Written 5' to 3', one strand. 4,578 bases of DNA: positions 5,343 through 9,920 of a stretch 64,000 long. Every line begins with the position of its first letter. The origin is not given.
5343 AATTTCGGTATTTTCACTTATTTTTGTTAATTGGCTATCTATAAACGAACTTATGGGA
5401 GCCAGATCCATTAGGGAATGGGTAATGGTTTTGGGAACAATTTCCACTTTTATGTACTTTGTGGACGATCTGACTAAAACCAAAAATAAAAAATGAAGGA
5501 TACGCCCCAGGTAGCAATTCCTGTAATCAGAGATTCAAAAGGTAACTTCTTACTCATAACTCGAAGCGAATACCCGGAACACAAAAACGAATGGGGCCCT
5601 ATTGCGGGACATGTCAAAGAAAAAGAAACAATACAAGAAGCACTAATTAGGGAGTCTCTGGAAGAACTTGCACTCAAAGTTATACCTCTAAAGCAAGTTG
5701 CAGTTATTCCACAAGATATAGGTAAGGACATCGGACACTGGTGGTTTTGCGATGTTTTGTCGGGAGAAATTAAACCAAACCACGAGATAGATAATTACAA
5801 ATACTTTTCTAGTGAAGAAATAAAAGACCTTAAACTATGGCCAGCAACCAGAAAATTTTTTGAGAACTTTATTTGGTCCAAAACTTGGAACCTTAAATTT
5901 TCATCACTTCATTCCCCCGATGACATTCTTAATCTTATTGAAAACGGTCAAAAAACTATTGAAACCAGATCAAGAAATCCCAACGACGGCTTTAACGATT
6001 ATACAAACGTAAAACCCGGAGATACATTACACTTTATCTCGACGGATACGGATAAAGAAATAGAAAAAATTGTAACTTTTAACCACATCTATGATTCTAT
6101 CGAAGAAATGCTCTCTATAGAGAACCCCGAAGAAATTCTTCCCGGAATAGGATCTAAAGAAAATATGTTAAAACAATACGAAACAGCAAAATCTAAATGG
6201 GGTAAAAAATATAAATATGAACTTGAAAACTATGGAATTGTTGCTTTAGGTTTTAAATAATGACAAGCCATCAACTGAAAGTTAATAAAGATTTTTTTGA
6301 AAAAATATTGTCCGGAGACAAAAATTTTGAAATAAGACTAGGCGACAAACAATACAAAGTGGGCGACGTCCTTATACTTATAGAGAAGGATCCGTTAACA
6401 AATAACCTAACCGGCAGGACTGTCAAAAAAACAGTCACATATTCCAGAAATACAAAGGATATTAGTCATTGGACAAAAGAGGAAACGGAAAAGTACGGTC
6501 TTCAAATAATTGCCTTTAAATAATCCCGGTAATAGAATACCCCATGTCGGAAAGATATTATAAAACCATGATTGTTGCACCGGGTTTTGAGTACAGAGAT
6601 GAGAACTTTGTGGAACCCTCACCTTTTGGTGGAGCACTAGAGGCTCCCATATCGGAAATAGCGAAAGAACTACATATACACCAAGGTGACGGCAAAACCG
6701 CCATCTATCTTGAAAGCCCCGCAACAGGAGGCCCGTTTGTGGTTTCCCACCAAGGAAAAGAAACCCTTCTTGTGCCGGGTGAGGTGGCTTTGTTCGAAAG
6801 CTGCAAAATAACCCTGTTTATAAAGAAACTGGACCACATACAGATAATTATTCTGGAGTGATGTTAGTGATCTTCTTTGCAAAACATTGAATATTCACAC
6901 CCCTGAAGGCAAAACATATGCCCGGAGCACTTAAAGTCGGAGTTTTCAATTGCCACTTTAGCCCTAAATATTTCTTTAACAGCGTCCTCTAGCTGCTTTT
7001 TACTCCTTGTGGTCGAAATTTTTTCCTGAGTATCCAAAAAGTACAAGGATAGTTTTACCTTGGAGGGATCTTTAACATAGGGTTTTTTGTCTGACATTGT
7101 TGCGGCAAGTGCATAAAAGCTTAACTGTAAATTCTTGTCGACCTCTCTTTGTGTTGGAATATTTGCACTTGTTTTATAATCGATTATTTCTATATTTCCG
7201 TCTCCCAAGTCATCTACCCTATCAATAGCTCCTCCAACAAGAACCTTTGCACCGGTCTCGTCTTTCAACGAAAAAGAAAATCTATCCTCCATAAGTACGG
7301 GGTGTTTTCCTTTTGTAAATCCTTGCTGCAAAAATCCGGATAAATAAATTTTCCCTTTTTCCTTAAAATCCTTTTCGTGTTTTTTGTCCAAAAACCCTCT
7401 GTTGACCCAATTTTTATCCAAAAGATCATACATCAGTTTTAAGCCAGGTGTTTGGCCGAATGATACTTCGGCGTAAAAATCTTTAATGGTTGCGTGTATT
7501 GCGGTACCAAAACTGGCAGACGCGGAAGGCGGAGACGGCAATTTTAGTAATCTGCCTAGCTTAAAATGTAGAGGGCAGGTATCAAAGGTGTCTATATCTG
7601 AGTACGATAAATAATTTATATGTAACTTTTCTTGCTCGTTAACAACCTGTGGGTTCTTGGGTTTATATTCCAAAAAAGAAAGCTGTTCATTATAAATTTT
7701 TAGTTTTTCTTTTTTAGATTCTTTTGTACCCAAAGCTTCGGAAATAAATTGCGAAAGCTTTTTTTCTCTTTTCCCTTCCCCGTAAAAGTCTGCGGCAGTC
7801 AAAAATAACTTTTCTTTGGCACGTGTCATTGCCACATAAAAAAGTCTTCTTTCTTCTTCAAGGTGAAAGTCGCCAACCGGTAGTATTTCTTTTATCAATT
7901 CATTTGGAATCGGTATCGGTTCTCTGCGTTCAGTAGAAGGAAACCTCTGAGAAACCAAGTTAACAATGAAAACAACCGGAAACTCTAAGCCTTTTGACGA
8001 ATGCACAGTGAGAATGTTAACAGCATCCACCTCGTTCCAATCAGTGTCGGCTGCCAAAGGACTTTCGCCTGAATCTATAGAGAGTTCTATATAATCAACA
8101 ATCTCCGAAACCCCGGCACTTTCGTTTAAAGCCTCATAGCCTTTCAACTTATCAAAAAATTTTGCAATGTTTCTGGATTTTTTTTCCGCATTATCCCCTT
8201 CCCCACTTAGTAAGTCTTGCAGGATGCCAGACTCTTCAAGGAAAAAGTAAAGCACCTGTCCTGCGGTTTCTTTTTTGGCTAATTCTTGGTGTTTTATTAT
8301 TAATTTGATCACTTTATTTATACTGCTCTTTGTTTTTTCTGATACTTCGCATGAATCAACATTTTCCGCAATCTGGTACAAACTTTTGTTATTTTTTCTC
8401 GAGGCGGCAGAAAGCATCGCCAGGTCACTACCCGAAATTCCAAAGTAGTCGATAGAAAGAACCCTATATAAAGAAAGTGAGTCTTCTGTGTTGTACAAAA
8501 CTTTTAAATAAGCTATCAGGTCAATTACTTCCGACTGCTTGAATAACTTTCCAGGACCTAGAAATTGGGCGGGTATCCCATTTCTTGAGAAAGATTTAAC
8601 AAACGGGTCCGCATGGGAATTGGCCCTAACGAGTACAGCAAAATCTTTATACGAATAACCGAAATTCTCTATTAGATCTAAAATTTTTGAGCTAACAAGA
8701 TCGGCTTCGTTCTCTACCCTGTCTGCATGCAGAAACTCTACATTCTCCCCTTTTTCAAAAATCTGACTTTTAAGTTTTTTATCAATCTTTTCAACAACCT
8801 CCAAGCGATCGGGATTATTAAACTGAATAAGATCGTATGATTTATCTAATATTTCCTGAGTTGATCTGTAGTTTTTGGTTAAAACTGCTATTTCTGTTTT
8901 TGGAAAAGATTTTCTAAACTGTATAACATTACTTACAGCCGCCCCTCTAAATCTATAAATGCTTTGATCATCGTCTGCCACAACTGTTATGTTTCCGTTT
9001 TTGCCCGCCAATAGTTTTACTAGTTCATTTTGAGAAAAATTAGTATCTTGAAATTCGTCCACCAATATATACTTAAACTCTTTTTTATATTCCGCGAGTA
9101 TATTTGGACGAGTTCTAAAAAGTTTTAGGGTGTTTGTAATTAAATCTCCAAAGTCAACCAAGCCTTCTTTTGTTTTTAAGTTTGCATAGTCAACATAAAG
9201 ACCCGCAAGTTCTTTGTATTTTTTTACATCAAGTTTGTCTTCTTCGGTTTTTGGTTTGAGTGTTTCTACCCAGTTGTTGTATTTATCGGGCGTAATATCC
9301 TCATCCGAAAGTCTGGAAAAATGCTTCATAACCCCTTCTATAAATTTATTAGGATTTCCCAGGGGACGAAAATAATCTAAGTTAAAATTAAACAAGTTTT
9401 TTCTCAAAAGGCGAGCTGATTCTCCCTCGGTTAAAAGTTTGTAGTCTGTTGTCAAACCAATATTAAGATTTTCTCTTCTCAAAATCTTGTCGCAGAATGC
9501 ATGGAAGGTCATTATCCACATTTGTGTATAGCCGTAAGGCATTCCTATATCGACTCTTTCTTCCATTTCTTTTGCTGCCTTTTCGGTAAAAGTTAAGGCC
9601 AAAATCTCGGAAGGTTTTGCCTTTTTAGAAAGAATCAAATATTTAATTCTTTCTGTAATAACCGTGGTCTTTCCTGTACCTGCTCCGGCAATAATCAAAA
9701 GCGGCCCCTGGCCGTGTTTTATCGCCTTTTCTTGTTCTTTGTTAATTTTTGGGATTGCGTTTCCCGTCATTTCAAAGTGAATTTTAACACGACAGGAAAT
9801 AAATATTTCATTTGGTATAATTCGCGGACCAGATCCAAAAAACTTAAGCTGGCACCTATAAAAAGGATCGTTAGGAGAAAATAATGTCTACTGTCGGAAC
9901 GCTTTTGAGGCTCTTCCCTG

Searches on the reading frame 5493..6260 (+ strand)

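Call 28: search_protein_families(library=pfam, proteins=[window:5493-6260:+], max_evalue=0.001)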
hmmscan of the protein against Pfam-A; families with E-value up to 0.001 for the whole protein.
window:5493-6260:+ (255 aa): 1 family
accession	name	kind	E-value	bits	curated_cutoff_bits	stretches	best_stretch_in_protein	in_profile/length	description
PF00293.34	NUDIX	-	5.6e-18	65.7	21.1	1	5-126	4-134/134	NUDIX domain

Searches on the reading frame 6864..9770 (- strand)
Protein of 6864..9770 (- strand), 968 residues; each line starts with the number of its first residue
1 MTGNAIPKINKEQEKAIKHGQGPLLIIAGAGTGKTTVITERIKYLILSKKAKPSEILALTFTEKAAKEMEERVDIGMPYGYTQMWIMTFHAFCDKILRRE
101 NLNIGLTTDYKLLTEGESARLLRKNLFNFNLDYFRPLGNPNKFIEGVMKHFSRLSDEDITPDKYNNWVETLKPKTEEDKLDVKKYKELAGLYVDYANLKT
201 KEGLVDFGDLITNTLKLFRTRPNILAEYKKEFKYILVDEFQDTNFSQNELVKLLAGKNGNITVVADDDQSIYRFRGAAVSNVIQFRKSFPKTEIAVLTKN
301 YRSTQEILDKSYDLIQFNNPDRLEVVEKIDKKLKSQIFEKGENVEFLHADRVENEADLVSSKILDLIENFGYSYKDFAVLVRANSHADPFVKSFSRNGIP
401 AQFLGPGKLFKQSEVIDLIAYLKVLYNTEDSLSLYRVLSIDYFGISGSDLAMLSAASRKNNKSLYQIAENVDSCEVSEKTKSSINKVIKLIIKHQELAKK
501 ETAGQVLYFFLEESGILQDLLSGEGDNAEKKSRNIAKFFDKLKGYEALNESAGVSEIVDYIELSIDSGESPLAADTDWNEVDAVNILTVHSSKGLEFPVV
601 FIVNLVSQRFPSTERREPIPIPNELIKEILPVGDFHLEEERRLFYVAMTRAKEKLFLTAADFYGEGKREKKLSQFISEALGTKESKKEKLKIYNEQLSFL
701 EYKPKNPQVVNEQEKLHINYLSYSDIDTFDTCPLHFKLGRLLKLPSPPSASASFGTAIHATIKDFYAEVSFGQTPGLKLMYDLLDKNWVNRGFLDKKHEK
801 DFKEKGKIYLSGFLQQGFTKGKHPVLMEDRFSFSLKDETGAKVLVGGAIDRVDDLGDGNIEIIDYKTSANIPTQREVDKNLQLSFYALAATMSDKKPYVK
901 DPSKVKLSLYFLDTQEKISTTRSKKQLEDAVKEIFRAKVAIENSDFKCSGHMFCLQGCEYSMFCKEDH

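Call 28: search_protein_families(library=pfam, proteins=[window:6864-9770:-], max_evalue=0.001)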
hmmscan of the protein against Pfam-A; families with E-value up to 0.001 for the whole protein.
window:6864-9770:- (968 aa): 9 families
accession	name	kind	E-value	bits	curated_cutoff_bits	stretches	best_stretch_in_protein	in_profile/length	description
PF00580.27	UvrD-helicase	-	2.5e-77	260.6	23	1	10-290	2-271/271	UvrD/REP helicase N-terminal domain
PF13361.12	UvrD_C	-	2.4e-56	192.1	25.6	1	296-659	2-347/350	UvrD-like helicase C-terminal domain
PF12705.13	PDDEXK_1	-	2.7e-32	113.1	22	1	721-965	2-247/247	PD-(D/E)XK nuclease superfamily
PF13245.12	AAA_19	-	2.2e-24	86.6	25.1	1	13-275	1-134/134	AAA domain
PF13538.12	UvrD_C_2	-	1.2e-13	51.2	27.4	2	634-657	28-51/52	UvrD-like helicase C-terminal domain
PF13604.12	AAA_30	-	9.8e-07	29.1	27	1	9-75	2-68/191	AAA domain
PF01443.25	Viral_helicase1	-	3.3e-05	24.3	21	0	584-656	177-225/228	Viral superfamily 1 RNA helicase core domain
PF10926.14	DUF2800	-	3.6e-05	23.6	21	1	743-954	24-219/368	Protein of unknown function (DUF2800)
PF13086.12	AAA_11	-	0.0006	20.1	27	0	9-73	2-72/257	AAA domain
